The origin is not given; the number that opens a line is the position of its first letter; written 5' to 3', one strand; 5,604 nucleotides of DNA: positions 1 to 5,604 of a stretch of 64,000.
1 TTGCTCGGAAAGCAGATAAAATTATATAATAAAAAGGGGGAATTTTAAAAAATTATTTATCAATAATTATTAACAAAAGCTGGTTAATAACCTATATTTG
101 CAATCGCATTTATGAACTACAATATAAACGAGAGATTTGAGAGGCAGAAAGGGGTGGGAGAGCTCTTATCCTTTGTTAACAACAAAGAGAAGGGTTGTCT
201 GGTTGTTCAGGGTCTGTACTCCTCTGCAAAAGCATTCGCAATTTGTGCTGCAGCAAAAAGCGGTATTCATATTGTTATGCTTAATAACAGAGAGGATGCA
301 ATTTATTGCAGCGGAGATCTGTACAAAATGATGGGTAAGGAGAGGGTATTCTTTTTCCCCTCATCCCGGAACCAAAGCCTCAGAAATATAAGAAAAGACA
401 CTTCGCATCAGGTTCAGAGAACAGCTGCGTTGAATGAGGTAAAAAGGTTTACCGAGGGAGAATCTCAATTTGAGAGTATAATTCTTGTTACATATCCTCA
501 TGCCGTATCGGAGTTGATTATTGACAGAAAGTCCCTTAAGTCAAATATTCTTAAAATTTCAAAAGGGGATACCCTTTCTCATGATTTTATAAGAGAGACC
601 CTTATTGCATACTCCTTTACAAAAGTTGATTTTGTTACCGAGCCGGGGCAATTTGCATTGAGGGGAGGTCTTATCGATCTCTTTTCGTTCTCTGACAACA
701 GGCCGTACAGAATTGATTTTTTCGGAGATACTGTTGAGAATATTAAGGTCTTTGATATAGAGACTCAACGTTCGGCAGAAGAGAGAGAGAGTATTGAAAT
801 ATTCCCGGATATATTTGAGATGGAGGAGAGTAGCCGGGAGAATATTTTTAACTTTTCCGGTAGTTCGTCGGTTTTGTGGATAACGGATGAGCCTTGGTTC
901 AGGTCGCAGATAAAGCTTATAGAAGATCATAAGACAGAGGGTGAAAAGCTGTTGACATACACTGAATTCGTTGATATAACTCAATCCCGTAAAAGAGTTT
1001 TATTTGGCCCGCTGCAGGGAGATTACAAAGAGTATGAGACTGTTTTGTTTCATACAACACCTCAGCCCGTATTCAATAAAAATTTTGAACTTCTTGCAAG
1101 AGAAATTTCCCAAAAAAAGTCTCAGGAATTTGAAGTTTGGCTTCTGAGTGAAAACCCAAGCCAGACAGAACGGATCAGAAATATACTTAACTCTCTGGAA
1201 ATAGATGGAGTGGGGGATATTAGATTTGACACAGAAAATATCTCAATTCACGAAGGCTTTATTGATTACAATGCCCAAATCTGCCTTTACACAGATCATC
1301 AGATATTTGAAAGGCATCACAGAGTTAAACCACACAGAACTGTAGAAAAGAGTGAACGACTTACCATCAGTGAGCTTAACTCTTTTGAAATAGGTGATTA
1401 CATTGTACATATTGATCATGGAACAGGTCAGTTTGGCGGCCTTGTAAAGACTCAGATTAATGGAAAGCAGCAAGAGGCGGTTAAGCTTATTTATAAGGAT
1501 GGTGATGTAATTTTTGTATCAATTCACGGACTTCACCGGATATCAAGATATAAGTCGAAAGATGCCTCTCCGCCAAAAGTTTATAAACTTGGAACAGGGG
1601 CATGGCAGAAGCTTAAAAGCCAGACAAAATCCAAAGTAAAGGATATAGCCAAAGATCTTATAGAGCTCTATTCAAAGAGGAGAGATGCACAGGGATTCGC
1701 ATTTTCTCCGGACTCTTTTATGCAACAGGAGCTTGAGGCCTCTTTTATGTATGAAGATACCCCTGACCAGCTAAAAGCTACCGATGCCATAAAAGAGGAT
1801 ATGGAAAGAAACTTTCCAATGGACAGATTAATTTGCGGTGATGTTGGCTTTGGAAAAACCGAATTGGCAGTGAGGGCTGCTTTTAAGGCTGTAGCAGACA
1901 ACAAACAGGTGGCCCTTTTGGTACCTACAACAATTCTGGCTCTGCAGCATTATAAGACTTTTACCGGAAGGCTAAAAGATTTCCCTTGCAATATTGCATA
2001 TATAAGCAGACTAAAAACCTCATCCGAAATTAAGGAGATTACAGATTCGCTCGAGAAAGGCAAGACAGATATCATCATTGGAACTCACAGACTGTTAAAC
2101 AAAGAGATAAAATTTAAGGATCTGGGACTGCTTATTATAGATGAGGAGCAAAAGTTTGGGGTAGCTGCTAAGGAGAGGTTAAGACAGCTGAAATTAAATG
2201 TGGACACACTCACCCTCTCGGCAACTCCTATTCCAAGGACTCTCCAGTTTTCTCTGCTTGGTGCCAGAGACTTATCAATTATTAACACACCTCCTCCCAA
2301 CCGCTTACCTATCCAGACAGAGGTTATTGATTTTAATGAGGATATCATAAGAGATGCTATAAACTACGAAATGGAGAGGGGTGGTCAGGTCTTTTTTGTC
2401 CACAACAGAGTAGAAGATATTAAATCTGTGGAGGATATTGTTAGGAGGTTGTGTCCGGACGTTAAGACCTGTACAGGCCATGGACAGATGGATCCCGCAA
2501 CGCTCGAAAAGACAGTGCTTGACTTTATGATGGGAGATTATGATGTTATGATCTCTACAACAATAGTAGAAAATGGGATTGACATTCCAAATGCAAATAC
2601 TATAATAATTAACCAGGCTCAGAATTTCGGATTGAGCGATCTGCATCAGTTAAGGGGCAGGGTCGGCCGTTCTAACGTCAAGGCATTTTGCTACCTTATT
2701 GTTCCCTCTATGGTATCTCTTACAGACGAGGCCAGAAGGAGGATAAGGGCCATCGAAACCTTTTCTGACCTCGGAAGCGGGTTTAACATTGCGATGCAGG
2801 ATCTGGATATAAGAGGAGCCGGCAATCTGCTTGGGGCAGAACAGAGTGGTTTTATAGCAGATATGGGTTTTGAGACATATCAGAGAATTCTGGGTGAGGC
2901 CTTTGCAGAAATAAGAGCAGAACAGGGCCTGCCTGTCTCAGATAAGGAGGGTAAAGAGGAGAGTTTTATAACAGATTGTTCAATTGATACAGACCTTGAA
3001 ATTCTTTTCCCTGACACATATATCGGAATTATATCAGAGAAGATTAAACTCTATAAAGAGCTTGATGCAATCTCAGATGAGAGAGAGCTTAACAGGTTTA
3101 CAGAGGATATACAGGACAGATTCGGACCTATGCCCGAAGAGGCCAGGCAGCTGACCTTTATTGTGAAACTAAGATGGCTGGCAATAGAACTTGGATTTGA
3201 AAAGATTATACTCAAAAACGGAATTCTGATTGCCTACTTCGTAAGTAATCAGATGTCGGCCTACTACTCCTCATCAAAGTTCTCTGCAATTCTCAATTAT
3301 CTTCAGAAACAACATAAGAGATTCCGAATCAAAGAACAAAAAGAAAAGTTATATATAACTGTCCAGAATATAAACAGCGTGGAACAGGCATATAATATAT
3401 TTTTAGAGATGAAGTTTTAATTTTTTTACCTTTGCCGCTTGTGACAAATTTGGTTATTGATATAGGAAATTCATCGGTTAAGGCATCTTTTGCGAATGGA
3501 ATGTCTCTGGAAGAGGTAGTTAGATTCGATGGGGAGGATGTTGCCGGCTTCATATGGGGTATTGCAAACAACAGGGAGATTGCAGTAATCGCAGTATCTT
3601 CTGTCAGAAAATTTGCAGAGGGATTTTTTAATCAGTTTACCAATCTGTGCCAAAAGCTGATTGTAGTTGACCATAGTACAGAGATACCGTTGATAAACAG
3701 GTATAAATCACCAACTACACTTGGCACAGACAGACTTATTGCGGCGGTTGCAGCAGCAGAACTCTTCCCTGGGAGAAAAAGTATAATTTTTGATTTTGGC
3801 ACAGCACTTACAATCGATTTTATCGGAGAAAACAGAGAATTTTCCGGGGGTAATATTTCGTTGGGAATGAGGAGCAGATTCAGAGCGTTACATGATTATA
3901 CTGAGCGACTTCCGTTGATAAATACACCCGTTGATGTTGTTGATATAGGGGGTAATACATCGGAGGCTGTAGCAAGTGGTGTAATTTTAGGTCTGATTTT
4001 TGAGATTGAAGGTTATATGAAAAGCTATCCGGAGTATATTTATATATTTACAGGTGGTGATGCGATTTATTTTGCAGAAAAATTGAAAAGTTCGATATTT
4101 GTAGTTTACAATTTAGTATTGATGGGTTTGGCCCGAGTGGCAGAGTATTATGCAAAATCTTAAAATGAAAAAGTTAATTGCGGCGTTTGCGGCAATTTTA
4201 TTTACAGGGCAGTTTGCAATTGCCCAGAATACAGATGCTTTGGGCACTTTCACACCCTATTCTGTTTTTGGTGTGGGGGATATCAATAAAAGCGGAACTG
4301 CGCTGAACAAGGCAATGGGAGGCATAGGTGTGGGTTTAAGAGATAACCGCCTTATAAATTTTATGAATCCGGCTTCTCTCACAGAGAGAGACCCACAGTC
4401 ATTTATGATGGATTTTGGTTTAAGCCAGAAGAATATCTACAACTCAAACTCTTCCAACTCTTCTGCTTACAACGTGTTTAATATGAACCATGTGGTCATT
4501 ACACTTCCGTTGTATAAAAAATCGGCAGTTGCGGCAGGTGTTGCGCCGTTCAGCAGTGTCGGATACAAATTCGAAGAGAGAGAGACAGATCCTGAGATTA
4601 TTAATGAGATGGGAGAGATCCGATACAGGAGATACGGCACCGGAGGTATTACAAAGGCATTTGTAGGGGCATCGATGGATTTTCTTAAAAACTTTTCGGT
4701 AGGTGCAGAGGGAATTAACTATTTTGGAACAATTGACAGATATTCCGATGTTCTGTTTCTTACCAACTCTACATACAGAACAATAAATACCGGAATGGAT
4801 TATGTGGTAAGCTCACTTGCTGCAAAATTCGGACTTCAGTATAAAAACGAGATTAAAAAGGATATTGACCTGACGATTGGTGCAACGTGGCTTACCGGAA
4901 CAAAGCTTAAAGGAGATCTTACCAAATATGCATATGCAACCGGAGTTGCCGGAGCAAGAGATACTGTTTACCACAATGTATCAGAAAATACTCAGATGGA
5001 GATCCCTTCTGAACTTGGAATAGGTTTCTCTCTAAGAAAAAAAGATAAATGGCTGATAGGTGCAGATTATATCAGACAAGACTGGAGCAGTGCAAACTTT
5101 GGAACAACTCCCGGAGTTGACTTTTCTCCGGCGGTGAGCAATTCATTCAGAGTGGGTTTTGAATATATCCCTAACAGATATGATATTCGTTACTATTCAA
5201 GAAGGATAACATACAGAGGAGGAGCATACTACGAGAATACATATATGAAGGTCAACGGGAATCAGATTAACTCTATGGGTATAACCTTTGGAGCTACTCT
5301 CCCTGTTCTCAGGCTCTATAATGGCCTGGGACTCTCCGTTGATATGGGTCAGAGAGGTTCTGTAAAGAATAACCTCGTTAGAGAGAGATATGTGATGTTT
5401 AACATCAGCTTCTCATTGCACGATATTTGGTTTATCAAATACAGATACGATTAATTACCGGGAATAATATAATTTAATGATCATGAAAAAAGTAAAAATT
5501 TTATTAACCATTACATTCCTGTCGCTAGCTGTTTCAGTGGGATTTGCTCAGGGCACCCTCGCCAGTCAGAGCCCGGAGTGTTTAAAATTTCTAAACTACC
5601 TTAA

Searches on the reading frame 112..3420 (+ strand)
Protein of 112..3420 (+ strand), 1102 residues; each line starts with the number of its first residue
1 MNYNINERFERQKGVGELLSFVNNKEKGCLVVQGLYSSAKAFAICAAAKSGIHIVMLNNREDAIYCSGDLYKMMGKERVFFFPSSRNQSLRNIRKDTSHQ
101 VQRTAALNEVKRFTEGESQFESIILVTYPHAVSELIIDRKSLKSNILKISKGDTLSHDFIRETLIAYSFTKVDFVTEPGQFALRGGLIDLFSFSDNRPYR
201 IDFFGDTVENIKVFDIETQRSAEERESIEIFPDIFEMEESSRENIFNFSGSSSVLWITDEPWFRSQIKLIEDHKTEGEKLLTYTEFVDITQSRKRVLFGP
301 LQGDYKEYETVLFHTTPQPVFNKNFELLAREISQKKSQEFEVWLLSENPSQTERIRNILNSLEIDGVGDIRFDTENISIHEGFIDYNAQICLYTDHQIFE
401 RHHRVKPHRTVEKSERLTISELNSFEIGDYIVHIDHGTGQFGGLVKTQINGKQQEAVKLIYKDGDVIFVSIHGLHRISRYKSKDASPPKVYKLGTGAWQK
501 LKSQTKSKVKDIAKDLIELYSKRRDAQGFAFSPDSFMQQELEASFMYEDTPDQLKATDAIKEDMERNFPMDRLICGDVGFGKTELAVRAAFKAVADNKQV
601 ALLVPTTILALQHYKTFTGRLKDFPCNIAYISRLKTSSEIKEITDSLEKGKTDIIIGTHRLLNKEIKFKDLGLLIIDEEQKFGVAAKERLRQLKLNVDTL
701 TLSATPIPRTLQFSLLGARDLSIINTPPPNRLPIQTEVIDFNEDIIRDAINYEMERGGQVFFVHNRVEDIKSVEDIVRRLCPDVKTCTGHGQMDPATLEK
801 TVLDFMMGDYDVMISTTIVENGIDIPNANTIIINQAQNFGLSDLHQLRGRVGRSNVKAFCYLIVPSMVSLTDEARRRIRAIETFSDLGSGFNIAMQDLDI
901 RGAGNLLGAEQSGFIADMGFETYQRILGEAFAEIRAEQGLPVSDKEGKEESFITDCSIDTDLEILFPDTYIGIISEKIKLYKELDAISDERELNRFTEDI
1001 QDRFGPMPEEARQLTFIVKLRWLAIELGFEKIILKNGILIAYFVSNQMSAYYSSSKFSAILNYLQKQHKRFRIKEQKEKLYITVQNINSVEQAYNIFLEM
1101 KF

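Call 50: search_protein_families(library=pfam, proteins=[window:112-3420:+])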
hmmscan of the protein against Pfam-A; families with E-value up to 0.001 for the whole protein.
window:112-3420:+ (1102 aa): 6 families
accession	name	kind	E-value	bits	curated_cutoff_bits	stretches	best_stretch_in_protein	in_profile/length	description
PF00270.35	DEAD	-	1.8e-22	80.2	26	1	550-711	1-164/167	DEAD/DEAH box helicase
PF03461.20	TRCF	-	3.8e-22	78.9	25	1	961-1052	2-93/95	TRCF domain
PF17757.6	UvrB_inter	-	5.8e-21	74.8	22.9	1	147-232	1-87/91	UvrB interaction domain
PF00271.37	Helicase_C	-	7.5e-19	68.5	23.5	1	747-854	7-109/110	Helicase conserved C-terminal domain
PF02559.22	CarD_TRCF_RID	-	1.3e-15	57.6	23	1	425-480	1-56/57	CarD-like/TRCF RID domain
PF04851.21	ResIII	-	7.1e-08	33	22.5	1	550-706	5-162/164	Type III restriction enzyme, res subunit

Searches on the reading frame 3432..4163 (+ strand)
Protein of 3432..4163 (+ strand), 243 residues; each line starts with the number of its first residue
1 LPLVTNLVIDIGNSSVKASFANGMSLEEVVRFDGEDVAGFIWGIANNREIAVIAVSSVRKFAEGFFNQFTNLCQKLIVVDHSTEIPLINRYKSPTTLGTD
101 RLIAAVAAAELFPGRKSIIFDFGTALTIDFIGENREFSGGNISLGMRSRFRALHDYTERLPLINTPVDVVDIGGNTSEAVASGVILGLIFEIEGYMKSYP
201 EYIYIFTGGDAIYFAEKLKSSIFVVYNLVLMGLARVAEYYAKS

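Call 50: search_protein_families(library=pfam, proteins=[window:3432-4163:+])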
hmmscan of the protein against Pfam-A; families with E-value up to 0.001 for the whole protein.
window:3432-4163:+ (243 aa): 1 family
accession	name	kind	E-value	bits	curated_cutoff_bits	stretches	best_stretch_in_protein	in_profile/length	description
PF03309.20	Pan_kinase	-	2e-37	129.5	24.7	1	7-197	2-204/205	Type III pantothenate kinase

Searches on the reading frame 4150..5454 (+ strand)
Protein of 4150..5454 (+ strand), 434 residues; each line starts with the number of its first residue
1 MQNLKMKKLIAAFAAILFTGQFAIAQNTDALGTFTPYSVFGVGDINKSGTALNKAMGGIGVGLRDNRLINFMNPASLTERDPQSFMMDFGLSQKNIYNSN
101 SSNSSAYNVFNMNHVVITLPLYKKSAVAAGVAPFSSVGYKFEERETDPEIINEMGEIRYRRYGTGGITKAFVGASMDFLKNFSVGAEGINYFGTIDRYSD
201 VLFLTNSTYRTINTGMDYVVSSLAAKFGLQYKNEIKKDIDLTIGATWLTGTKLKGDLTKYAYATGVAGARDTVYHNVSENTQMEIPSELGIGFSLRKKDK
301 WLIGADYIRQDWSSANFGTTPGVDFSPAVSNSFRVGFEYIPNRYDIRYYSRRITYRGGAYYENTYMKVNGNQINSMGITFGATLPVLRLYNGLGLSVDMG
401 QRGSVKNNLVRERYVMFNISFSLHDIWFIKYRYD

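Call 50: search_protein_families(library=pfam, proteins=[window:4150-5454:+])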
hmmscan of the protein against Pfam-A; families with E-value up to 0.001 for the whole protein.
window:4150-5454:+ (434 aa): 1 family
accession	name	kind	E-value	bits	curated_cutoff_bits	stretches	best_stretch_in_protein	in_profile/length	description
PF03349.22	Toluene_X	-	0.0004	19.4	29.7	0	227-314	219-292/421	Outer membrane protein transport protein (OMPP1/FadL/TodX)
